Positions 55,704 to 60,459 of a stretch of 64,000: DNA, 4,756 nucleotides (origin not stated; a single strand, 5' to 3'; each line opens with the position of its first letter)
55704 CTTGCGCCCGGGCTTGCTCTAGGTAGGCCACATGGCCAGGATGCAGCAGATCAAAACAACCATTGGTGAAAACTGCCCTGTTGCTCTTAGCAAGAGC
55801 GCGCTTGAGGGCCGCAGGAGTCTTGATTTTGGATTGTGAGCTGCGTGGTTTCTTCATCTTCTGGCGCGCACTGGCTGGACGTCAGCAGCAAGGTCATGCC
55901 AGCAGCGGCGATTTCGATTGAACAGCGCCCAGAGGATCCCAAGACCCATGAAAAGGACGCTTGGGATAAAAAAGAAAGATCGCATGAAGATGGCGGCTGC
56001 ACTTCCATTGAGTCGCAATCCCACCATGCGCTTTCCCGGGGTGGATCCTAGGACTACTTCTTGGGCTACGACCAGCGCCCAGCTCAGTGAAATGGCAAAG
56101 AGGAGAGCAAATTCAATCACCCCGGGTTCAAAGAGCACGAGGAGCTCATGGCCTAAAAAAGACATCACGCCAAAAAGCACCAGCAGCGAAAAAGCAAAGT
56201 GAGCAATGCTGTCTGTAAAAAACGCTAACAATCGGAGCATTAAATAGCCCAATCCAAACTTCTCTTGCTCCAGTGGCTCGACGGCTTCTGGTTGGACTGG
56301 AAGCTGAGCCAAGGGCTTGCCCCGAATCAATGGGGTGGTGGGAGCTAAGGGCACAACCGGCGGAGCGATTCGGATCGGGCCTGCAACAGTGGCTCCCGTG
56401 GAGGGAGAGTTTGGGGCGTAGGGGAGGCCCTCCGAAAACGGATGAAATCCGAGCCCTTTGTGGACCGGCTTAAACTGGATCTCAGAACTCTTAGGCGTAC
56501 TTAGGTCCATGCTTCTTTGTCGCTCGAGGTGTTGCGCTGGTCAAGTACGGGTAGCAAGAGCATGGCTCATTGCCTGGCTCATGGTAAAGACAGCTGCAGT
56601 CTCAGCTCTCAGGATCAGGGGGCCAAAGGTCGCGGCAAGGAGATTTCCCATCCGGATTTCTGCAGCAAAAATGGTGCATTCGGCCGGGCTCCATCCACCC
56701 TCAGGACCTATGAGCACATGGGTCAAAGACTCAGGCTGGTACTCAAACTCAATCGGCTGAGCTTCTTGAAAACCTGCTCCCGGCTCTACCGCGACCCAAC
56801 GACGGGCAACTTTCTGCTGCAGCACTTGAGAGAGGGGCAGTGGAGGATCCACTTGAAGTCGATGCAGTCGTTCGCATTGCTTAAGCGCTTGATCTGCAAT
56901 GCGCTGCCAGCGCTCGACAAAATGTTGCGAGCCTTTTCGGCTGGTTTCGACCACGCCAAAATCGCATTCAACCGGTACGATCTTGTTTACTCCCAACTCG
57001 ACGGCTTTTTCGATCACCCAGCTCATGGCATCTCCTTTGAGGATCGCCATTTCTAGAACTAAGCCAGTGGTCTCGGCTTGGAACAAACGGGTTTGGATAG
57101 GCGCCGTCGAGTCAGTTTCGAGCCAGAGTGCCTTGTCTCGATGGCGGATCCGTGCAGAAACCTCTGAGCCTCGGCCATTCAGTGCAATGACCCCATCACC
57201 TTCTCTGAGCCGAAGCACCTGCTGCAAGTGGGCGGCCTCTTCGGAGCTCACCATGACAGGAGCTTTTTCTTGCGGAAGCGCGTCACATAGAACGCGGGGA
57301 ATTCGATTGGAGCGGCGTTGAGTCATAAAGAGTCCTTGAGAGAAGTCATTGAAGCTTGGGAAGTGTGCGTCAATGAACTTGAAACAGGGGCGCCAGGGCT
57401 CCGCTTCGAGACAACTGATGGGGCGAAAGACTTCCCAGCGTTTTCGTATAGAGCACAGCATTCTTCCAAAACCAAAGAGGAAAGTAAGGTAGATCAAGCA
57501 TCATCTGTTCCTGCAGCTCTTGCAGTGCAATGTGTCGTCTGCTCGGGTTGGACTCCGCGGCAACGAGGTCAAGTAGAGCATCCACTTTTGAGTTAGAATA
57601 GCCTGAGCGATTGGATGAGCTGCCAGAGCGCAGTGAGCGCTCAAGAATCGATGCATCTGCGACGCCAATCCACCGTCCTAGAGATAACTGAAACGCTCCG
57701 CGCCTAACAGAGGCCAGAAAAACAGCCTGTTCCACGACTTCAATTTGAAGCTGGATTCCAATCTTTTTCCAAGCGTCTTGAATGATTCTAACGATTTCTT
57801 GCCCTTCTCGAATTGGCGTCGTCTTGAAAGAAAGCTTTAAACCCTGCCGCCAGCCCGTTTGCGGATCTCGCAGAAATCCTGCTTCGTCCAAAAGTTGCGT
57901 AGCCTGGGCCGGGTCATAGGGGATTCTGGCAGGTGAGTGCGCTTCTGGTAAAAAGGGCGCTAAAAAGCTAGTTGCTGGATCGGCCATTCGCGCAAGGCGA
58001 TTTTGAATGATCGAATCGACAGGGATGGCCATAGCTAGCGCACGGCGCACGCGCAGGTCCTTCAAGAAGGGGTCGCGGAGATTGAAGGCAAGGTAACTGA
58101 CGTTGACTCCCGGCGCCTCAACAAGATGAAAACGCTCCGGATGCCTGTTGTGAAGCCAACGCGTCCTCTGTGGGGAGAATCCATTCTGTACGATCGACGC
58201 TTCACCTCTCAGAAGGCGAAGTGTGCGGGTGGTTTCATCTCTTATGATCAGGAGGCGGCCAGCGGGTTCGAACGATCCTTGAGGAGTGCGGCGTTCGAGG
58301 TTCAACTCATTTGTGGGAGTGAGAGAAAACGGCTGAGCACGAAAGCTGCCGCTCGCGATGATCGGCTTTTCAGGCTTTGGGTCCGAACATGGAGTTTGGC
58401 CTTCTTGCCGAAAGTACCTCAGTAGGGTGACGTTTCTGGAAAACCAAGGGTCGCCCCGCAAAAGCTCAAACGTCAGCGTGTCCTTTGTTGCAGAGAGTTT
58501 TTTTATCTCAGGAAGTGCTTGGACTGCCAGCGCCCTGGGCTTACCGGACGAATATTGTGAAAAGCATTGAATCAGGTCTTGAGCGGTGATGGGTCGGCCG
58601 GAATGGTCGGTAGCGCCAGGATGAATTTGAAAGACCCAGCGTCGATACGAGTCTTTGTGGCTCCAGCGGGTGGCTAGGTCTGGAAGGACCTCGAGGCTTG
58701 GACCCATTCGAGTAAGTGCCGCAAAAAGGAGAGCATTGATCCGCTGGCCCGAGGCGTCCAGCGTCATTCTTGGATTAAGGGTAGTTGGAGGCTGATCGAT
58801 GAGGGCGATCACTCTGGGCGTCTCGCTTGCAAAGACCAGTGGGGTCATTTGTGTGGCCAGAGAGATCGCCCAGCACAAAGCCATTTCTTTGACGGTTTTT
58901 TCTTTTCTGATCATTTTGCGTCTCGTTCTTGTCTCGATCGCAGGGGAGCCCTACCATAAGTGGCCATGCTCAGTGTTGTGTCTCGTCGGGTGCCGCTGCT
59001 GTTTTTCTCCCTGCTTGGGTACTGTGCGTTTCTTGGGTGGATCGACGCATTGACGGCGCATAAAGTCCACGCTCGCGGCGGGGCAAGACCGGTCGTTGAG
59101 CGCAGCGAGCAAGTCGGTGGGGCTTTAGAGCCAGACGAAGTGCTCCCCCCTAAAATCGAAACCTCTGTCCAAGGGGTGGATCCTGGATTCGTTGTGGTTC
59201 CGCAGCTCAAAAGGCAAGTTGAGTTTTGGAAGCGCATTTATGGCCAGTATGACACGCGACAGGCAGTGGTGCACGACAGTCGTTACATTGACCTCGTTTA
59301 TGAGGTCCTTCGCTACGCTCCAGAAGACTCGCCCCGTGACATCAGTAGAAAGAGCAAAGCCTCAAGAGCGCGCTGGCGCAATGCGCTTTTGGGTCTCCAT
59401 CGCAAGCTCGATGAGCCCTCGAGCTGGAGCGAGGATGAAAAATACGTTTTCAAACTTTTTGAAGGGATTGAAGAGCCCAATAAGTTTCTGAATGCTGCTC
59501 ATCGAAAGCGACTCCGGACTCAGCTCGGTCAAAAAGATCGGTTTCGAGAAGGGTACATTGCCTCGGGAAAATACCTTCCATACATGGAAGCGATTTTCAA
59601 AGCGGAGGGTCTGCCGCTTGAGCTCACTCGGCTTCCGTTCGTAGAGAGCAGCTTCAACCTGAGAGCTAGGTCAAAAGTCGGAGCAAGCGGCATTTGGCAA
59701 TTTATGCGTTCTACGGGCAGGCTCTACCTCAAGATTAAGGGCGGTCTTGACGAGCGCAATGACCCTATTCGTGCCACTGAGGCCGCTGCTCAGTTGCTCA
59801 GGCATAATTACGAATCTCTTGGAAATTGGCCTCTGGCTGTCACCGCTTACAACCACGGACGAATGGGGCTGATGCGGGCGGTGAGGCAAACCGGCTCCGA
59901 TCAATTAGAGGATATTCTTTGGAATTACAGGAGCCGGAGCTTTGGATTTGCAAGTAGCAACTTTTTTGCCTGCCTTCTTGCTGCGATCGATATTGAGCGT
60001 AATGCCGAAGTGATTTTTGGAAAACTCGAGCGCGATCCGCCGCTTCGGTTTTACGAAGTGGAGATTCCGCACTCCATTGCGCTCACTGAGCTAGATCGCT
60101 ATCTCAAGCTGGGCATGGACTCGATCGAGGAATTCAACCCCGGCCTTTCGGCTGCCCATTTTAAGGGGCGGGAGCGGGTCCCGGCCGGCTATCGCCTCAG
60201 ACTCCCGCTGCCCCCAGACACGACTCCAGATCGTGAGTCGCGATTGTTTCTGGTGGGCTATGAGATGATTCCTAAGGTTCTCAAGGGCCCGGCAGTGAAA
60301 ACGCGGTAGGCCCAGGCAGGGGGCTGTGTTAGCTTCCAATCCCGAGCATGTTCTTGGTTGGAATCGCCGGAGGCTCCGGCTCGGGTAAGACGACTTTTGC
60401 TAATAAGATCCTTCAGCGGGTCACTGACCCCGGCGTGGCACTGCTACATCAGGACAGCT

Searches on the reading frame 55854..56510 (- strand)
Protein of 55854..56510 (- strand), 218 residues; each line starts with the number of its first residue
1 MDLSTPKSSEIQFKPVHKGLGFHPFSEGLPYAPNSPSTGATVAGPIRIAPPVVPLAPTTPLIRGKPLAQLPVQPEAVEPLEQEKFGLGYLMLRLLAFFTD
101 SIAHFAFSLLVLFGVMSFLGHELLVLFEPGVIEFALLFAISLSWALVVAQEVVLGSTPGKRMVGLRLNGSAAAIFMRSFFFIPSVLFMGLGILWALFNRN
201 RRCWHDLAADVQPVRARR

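Call 82: search_protein_families(library=pfam, proteins=[window:55854-56510:-], max_evalue=0.001)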
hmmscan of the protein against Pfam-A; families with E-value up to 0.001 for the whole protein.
window:55854-56510:- (218 aa): 1 family
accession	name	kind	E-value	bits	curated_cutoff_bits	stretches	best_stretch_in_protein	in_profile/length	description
PF06271.18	RDD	-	6e-13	49.7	24.1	1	90-209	4-136/137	RDD family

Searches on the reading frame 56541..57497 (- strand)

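Call 82: search_protein_families(library=pfam, proteins=[window:56541-57497:-], max_evalue=0.001)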
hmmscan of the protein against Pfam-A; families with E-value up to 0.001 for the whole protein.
window:56541-57497:- (318 aa): 2 families
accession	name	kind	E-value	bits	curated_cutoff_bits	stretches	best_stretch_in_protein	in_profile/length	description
PF04452.19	Methyltrans_RNA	-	1.4e-34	119.5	23.9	1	146-308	7-163/165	RNA methyltransferase domain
PF20260.4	PUA_4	-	1.2e-08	35.3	23.9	1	85-122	3-40/48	RNA methyltransferase PUA domain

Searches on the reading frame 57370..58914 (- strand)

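Call 13: search_protein_families(library=pfam, proteins=[window:57370-58914:-], max_evalue=0.001)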
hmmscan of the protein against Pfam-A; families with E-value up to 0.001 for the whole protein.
window:57370-58914:- (514 aa): 1 family
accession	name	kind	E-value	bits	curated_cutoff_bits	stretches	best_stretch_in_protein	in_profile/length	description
PF00496.27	SBP_bac_5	-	6.9e-50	170.6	32.4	1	75-418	1-349/368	Bacterial extracellular solute-binding proteins, family 5 Middle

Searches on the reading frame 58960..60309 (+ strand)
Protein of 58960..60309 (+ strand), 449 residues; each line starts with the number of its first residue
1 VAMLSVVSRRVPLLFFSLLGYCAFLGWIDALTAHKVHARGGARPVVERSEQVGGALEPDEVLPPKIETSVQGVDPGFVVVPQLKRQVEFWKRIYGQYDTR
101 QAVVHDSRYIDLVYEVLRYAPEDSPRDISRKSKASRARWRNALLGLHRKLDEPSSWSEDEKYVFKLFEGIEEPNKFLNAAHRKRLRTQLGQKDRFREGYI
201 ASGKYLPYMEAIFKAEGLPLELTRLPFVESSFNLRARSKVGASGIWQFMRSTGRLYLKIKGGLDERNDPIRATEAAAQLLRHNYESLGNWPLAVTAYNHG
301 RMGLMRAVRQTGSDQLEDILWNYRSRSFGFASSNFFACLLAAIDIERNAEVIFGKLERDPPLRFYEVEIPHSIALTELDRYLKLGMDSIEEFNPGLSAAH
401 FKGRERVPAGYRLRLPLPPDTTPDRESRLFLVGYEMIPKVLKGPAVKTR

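Call 82: search_protein_families(library=pfam, proteins=[window:58960-60309:+], max_evalue=0.001)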
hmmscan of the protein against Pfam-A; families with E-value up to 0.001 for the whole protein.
window:58960-60309:+ (449 aa): 1 family
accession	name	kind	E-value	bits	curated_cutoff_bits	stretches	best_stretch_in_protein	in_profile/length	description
PF01464.25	SLT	-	4.2e-22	78.3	21.3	1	218-314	13-111/117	Transglycosylase SLT domain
